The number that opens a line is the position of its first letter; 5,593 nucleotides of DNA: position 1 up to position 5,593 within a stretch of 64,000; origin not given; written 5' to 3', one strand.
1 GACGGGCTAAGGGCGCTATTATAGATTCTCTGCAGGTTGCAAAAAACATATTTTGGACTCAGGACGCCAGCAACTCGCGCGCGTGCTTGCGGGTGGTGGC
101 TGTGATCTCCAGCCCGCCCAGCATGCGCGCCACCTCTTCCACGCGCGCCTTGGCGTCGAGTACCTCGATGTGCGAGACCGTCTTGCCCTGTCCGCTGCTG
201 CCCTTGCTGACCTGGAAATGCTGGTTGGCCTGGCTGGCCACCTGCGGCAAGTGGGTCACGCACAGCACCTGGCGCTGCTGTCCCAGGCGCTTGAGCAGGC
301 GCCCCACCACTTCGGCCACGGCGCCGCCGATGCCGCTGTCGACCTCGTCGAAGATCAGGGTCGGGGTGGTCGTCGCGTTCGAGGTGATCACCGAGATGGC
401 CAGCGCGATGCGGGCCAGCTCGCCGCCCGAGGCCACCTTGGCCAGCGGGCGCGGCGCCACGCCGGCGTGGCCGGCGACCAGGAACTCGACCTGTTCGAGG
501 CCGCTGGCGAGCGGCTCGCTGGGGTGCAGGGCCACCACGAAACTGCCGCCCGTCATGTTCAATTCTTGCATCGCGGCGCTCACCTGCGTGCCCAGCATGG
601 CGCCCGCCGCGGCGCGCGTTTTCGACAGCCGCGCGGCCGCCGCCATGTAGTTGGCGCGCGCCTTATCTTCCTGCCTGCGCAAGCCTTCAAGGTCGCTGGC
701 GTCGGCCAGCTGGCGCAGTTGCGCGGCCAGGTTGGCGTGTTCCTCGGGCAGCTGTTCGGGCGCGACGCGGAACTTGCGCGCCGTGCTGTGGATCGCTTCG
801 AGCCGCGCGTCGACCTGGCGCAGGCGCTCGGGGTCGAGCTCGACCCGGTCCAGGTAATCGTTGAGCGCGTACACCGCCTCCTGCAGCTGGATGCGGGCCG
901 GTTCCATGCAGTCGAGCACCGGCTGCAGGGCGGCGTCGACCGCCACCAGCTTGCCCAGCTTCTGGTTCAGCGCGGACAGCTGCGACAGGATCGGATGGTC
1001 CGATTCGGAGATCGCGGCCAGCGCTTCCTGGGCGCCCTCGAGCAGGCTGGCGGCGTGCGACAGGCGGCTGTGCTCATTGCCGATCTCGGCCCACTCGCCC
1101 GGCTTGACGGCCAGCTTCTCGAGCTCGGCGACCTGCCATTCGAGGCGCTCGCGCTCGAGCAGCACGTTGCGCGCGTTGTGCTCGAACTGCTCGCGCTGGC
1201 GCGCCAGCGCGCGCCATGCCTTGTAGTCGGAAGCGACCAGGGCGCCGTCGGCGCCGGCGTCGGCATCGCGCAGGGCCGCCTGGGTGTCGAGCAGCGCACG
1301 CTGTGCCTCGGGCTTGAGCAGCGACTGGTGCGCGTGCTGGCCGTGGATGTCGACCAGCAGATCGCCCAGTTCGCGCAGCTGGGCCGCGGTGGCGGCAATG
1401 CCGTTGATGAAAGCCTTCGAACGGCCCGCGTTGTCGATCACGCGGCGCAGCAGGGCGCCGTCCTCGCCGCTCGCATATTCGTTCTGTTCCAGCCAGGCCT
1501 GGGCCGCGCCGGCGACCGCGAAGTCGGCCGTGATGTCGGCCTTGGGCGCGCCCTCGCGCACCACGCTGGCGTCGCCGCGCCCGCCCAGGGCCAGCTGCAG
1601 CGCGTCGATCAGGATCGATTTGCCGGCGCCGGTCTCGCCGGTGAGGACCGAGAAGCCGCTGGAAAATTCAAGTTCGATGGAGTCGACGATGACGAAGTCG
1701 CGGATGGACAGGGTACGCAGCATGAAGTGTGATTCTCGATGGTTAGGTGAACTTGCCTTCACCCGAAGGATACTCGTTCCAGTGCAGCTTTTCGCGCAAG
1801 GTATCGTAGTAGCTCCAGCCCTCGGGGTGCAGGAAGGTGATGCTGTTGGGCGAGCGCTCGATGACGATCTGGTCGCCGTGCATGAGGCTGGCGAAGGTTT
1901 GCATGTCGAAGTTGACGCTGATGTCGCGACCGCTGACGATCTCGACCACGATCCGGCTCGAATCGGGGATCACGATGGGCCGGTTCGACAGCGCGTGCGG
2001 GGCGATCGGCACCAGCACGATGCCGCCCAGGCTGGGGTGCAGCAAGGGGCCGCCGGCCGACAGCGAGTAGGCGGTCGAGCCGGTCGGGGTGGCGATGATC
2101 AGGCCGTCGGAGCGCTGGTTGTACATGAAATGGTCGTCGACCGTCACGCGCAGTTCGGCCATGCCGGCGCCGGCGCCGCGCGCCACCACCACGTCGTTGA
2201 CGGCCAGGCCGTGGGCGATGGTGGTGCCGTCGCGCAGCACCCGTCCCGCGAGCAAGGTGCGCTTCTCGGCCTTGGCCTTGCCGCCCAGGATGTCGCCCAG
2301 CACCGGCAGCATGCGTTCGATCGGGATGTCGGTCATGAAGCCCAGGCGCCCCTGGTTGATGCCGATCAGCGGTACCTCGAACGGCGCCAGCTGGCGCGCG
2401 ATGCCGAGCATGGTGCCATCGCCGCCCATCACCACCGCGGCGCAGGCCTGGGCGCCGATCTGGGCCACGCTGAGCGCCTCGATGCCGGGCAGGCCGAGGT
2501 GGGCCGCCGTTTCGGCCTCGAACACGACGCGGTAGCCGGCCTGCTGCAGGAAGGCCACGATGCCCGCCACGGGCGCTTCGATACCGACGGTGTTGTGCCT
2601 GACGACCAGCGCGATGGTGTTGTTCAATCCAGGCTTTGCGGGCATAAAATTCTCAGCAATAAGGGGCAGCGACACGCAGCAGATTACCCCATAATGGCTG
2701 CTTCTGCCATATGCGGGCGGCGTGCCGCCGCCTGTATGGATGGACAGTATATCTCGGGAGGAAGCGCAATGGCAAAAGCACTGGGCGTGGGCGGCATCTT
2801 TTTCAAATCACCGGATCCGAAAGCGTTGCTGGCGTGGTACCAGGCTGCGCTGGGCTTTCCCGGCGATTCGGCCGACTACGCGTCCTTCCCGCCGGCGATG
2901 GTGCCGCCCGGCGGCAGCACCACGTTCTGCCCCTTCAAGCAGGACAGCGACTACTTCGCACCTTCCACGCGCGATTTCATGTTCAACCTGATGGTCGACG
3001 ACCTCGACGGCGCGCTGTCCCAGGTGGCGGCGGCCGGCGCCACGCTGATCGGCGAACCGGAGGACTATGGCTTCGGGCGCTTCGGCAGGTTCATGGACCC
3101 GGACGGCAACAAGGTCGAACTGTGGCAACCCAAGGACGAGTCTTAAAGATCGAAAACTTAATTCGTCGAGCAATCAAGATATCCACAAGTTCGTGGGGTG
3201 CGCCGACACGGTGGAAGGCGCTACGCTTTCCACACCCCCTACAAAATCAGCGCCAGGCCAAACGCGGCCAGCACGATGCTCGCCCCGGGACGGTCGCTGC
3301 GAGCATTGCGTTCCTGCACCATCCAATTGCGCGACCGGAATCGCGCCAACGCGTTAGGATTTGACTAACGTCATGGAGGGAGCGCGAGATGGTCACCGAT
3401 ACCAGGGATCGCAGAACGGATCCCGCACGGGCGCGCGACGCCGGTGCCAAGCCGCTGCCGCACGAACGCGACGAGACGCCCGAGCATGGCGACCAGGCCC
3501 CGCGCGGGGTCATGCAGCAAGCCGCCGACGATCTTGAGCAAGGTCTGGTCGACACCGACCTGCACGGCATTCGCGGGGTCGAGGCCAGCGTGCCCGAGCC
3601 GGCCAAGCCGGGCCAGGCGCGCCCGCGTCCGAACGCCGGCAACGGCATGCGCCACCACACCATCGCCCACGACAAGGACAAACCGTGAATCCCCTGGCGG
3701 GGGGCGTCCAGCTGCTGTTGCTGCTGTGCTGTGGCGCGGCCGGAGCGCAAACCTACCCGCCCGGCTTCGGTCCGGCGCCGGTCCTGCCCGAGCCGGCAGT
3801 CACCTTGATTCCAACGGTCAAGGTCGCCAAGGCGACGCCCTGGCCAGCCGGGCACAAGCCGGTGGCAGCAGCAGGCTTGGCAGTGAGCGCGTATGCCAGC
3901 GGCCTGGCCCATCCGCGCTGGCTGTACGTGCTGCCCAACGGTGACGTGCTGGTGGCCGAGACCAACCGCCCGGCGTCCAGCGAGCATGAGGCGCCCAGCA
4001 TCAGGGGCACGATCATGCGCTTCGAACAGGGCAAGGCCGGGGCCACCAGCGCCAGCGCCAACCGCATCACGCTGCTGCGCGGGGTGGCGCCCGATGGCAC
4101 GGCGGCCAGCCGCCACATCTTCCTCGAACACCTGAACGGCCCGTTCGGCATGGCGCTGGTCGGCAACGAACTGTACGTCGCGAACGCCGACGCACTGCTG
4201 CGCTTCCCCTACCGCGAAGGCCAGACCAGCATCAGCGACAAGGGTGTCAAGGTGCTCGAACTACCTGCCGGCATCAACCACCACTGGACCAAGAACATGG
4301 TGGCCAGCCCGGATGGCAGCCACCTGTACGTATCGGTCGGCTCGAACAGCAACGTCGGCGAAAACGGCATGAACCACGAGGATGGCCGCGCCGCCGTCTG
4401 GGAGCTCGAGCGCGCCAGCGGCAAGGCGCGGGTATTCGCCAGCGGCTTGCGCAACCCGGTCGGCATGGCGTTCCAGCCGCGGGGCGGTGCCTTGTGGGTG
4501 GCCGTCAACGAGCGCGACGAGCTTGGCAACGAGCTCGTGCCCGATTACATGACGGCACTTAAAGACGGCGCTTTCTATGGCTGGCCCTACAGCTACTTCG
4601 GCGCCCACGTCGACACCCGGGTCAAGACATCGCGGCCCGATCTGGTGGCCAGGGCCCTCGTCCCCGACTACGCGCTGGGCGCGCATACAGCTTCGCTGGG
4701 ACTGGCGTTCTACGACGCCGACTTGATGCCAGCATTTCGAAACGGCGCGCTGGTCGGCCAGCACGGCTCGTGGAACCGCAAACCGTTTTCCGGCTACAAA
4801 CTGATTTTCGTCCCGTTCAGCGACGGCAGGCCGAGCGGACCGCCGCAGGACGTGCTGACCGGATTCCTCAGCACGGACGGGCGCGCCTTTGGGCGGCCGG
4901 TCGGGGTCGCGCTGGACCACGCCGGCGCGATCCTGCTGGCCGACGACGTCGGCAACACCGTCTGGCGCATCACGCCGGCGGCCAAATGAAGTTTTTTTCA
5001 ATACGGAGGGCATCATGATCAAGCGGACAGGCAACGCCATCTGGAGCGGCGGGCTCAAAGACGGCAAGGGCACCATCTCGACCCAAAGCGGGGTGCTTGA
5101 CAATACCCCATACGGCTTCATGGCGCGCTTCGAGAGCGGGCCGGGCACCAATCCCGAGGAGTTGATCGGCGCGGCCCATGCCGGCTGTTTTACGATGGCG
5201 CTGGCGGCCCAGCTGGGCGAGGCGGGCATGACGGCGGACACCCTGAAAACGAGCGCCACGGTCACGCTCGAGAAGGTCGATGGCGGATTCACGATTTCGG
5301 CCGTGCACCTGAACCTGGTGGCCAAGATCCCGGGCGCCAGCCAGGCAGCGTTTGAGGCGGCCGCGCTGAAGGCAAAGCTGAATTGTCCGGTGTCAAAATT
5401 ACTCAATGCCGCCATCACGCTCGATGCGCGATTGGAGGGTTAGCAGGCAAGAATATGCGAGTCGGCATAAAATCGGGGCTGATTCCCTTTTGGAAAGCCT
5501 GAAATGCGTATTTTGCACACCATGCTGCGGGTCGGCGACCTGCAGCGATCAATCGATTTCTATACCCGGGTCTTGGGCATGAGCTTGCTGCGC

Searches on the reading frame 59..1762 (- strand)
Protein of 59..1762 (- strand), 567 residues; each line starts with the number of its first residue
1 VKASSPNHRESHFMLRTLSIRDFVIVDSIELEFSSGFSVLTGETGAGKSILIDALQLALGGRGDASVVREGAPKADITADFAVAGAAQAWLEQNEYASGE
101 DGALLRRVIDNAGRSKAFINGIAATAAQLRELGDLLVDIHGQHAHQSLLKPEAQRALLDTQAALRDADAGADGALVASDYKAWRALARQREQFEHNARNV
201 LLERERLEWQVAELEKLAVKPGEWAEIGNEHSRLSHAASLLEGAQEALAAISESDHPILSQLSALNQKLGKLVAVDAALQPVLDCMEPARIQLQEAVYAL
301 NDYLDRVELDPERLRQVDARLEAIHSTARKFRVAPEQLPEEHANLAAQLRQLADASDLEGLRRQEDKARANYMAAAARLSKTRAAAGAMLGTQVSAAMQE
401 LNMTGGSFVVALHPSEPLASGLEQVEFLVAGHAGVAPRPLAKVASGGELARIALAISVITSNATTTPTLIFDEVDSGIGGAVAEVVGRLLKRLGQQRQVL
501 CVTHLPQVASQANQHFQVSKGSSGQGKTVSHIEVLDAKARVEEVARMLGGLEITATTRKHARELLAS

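Call 40: search_protein_families(library=pfam, proteins=[window:59-1762:-], max_evalue=0.00001)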
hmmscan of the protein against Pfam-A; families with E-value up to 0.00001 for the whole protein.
window:59-1762:- (567 aa): 3 families
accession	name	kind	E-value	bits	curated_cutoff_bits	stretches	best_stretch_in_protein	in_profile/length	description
PF02463.25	SMC_N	-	5.5e-20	72.2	40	1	15-521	2-214/220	RecF/RecN/SMC N terminal domain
PF13476.12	AAA_23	-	2.6e-11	45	27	1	18-88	2-74/201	AAA domain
PF13304.12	AAA_21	-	3.6e-07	31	27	0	443-508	238-302/304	AAA domain, putative AbiEii toxin, Type IV TA system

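Call 51: find_encoding_contigs(protein=window:59-1762:-, flank=10000, max_places=3)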
Protein window:59-1762:- (567 aa): no gene with exactly this product is on record in the collection.

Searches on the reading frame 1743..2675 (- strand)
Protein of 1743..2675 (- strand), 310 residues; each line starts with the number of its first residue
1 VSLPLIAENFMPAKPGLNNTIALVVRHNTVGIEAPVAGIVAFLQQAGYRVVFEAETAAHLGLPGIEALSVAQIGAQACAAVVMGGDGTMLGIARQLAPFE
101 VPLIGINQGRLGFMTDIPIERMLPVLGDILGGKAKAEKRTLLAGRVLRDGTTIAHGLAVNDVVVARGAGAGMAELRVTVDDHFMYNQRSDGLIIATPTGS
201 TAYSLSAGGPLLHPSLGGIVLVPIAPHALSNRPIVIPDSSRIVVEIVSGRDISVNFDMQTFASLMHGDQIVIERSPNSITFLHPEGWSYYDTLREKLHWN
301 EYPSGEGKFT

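Call 40: search_protein_families(library=pfam, proteins=[window:1743-2675:-], max_evalue=0.00001)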
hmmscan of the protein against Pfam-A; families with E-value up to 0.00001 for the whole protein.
window:1743-2675:- (310 aa): 2 families
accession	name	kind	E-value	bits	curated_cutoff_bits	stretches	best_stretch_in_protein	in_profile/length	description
PF20143.4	NAD_kinase_C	-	2.7e-35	121.3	23.7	1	160-282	2-124/126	ATP-NAD kinase C-terminal domain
PF01513.26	NAD_kinase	-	8e-14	52.5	25.5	1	22-131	2-127/130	ATP-NAD kinase N-terminal domain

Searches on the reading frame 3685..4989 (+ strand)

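Call 40: search_protein_families(library=pfam, proteins=[window:3685-4989:+], max_evalue=0.00001)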
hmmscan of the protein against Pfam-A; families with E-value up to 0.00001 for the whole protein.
window:3685-4989:+ (434 aa): 2 families
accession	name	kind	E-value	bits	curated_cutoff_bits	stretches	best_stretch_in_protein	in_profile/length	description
PF07995.17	GSDH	-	1.3e-14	54.7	25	1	167-358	80-276/332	Glucose / Sorbosone dehydrogenase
PF23500.1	DUF7133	-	1.7e-06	28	27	1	123-352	56-284/385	Domain of unknown function (DUF7133)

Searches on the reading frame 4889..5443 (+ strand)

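Call 41: search_protein_families(library=pfam, proteins=[window:4889-5443:+], max_evalue=0.00001)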
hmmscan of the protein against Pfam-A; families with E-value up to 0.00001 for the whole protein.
window:4889-5443:+ (184 aa): 1 family
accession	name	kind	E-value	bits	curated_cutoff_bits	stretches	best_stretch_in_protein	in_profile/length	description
PF02566.24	OsmC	-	3.1e-18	66.5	27.5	1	84-179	3-98/100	OsmC-like protein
